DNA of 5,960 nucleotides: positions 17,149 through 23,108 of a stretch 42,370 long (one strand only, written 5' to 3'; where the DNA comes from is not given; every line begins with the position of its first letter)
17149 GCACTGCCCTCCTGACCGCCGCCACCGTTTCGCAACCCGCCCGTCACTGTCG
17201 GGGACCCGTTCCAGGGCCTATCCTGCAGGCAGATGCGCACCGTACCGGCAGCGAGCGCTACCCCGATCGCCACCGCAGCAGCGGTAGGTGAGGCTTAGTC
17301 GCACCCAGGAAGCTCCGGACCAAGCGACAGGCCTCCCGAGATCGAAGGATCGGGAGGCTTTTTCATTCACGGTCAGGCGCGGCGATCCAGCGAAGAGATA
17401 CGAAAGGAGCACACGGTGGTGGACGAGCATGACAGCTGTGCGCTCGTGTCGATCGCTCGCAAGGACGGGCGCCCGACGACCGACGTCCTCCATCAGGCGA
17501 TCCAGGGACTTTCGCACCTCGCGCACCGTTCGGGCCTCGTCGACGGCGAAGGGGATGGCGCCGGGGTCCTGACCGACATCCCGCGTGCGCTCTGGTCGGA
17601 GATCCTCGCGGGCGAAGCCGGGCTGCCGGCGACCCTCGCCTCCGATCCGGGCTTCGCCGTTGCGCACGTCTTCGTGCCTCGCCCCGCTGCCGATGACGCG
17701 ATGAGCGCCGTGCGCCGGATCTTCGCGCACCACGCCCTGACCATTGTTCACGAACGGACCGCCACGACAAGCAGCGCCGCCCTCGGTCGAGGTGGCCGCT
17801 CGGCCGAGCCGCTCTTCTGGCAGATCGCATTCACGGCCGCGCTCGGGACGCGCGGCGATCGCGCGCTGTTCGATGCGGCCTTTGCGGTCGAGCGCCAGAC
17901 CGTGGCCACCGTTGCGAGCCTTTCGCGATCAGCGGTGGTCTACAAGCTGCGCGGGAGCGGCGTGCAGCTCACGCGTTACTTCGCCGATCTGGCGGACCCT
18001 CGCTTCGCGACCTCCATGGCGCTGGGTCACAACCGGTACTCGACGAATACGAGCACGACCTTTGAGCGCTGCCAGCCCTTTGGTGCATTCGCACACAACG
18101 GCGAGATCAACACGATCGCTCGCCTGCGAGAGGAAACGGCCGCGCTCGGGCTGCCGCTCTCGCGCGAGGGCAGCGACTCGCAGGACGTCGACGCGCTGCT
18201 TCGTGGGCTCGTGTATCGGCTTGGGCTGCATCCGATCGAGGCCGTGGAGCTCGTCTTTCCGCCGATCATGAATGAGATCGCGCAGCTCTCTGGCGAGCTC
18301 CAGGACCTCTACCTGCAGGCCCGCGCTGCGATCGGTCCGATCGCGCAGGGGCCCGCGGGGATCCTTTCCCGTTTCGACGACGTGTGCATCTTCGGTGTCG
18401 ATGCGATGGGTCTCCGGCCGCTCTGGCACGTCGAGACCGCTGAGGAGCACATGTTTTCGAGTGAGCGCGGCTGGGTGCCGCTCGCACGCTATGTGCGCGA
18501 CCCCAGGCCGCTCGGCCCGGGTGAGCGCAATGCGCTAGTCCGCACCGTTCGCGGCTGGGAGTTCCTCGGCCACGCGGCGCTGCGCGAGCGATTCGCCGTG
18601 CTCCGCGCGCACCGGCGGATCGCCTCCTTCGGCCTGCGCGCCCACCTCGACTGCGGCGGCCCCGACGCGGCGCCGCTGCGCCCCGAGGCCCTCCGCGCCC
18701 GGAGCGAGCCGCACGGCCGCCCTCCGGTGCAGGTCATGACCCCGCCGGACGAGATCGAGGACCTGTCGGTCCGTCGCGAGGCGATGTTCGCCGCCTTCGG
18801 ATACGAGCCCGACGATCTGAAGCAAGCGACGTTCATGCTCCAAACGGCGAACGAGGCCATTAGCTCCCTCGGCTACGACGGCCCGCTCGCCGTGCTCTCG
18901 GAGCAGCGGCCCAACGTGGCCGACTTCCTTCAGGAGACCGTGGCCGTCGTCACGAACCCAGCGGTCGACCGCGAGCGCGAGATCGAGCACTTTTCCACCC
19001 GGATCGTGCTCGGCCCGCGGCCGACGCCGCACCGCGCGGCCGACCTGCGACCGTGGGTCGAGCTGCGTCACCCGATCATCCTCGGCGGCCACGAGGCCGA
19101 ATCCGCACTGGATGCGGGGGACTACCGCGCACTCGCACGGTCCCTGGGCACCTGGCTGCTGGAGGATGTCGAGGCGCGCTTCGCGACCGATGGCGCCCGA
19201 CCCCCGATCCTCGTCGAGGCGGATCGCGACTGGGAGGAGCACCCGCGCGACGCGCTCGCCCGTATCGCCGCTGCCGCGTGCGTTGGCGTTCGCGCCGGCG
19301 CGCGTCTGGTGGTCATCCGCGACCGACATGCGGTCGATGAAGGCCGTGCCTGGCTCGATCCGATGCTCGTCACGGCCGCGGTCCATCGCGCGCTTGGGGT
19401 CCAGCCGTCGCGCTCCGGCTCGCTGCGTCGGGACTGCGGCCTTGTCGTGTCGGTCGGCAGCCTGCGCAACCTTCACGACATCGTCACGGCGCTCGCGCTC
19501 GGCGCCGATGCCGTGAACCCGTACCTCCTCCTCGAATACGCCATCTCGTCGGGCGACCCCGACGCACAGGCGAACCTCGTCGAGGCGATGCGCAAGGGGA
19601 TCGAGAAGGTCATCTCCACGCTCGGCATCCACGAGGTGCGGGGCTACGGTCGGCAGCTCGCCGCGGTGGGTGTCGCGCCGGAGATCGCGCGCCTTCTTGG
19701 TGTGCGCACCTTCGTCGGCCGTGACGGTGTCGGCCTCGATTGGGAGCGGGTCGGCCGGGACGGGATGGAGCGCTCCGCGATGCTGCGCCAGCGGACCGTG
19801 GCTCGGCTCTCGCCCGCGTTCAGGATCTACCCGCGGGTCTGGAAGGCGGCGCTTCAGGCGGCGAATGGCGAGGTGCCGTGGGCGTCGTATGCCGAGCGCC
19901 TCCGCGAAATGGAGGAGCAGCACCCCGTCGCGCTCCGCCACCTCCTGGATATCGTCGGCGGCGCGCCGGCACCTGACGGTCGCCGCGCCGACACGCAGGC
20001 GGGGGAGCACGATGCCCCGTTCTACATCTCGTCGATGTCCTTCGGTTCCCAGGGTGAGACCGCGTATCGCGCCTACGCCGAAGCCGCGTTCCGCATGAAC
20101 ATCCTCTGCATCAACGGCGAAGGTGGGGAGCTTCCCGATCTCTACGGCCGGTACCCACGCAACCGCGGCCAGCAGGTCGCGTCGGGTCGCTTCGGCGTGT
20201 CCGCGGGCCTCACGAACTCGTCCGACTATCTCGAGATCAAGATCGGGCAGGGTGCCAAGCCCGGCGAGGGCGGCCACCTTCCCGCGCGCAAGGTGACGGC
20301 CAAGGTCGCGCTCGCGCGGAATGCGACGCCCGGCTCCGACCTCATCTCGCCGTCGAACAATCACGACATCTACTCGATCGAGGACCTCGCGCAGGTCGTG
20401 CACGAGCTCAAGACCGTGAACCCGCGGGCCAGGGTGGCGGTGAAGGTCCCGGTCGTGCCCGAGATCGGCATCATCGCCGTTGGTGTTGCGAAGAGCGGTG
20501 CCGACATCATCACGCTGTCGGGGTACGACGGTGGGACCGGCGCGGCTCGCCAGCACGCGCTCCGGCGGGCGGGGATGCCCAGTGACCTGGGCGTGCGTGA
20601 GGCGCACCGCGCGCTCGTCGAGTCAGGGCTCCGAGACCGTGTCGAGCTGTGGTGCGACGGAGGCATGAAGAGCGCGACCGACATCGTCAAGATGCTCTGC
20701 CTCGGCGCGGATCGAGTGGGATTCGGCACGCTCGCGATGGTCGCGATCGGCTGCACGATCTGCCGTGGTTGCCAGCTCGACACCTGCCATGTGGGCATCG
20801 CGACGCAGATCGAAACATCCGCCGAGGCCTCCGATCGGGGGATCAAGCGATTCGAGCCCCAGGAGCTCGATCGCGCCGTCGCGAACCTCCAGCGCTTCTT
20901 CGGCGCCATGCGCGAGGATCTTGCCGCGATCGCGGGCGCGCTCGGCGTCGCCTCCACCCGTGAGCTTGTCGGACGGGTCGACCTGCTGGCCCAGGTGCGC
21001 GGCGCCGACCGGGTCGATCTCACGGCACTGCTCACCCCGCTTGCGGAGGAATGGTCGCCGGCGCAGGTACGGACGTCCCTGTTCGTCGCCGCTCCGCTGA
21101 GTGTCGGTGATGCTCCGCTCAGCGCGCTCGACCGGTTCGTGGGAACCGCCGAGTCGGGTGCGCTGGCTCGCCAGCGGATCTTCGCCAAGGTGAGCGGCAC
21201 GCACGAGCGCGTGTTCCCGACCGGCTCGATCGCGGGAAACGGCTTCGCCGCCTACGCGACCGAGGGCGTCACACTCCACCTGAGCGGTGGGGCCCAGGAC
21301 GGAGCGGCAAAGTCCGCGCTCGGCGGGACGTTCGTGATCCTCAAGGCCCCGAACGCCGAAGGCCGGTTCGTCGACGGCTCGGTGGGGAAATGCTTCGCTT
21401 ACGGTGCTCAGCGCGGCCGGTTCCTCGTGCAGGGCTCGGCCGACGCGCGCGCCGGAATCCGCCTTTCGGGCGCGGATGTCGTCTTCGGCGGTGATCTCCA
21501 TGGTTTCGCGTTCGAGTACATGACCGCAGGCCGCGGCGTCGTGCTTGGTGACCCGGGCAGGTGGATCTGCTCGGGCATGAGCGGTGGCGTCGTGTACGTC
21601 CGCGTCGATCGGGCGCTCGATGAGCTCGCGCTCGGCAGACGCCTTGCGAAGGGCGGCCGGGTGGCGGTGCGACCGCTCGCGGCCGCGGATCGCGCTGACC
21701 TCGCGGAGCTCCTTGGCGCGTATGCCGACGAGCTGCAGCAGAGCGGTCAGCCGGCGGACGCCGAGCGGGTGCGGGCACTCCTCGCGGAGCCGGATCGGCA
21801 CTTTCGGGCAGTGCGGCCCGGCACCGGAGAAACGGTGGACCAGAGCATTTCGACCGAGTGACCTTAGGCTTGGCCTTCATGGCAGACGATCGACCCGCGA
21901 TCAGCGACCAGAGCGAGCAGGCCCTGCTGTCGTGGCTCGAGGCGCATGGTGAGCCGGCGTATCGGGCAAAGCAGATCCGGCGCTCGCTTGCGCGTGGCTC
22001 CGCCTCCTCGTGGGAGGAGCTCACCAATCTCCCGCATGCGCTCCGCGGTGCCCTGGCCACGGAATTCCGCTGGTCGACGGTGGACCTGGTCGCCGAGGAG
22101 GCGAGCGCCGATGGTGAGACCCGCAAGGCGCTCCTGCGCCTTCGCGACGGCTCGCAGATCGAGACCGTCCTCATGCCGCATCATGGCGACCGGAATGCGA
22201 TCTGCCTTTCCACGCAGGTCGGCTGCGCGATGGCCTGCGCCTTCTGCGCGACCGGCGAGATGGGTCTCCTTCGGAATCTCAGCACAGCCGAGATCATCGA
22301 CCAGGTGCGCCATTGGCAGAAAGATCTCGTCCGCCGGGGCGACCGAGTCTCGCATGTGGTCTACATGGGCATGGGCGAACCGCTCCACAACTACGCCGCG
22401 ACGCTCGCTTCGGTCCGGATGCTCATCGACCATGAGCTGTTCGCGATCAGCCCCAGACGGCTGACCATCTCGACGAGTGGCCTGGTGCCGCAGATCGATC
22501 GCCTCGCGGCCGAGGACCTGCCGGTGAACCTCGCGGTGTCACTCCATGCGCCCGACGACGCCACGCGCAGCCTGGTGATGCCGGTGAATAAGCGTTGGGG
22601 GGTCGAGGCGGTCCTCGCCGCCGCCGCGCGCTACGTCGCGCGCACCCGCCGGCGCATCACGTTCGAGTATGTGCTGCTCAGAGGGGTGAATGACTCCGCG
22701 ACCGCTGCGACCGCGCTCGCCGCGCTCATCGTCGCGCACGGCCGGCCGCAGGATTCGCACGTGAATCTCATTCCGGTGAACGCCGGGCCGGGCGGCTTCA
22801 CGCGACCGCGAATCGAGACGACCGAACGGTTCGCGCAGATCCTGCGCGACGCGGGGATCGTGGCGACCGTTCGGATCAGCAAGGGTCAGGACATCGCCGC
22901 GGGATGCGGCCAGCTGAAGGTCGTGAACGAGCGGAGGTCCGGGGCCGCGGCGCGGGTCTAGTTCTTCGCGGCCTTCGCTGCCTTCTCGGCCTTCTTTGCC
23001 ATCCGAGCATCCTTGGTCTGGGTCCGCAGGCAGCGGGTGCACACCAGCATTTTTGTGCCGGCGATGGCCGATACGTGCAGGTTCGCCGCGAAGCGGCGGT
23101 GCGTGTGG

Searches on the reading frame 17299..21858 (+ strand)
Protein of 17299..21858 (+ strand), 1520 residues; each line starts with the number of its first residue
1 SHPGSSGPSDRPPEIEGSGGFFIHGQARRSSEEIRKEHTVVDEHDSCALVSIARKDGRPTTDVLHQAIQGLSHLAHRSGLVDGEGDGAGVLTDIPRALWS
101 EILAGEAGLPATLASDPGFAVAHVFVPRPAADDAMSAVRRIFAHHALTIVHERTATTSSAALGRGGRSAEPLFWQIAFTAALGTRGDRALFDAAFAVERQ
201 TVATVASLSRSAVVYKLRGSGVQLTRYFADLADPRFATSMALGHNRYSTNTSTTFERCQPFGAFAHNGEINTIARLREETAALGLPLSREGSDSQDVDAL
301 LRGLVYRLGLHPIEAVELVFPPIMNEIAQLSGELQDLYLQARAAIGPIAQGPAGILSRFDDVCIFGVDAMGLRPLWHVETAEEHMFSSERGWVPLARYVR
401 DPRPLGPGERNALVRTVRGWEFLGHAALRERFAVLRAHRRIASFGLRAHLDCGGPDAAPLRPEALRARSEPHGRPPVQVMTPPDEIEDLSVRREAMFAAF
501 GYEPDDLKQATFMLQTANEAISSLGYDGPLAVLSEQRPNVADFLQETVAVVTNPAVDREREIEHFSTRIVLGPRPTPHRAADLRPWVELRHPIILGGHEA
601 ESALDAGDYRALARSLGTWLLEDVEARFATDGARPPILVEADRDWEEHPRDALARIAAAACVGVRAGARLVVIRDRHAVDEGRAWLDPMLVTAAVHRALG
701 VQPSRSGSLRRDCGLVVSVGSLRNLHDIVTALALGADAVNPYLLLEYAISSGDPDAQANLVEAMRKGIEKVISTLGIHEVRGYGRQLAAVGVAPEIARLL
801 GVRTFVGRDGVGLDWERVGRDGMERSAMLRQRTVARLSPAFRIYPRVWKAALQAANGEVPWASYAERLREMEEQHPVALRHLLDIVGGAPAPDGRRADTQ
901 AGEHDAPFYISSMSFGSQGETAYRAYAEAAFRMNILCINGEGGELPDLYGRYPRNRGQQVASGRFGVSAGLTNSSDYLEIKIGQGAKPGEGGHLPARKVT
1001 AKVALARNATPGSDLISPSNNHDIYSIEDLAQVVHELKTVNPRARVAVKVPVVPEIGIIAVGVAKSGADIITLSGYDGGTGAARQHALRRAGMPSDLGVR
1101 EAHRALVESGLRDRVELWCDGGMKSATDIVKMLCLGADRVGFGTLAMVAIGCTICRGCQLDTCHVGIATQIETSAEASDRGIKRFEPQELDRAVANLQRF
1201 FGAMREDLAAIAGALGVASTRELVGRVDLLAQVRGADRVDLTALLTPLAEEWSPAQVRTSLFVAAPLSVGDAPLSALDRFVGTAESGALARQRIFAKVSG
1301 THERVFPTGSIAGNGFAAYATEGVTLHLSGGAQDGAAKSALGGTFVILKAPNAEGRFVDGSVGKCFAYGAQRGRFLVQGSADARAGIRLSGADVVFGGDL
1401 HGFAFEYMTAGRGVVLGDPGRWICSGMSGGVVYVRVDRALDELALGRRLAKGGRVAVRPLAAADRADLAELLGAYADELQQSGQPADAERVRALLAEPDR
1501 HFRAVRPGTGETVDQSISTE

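Call 21: search_protein_families(library=pfam, proteins=[window:17299-21858:+], max_evalue=0.001)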
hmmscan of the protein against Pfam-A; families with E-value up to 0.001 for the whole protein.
window:17299-21858:+ (1520 aa): 7 families
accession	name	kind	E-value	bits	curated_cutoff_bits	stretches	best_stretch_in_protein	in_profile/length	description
PF01645.23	Glu_synthase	-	2.1e-101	340.2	20.4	1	876-1217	36-368/369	Conserved region in glutamate synthase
PF04898.20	Glu_syn_central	-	1.1e-55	189.5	22.8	1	498-792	4-276/277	Glutamate synthase central domain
PF00310.26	GATase_2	-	2.9e-45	155.2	19.9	1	47-409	1-390/420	Glutamine amidotransferases class-II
PF01493.24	GXGXG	-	1.6e-26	93.5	32.5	1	1275-1437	4-164/190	GXGXG motif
PF01070.24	FMN_dh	-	8.3e-08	32.1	24.9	1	1110-1152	269-311/350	FMN-dependent dehydrogenase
PF13522.11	GATase_6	-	4.7e-06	27.1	27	1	238-295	10-71/130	Glutamine amidotransferase domain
PF00478.31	IMPDH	-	0.00092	18.7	25.6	0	1089-1145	186-238/345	IMP dehydrogenase / GMP reductase domain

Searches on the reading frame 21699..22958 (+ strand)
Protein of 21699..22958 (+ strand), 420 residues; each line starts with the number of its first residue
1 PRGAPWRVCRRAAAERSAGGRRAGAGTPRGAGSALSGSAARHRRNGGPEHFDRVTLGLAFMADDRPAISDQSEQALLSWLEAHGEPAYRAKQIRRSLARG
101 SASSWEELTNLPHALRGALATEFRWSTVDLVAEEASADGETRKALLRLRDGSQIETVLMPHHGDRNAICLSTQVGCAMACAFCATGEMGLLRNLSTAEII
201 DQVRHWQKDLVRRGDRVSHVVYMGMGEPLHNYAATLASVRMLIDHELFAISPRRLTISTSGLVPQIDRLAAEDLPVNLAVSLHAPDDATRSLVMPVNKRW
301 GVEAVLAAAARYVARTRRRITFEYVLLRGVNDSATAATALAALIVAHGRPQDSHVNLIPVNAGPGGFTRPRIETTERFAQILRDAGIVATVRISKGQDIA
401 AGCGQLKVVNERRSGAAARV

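Call 21: search_protein_families(library=pfam, proteins=[window:21699-22958:+], max_evalue=0.001)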
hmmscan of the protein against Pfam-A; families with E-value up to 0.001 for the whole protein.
window:21699-22958:+ (420 aa): 2 families
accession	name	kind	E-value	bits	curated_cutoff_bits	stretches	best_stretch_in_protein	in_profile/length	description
PF04055.27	Radical_SAM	-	9.8e-16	58.8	29.5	1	171-337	2-161/166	Radical SAM superfamily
PF21016.3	RlmN_N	-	8.3e-05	22.7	24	1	70-121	5-56/60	Ribosomal RNA large subunit methyltransferase N-terminal domain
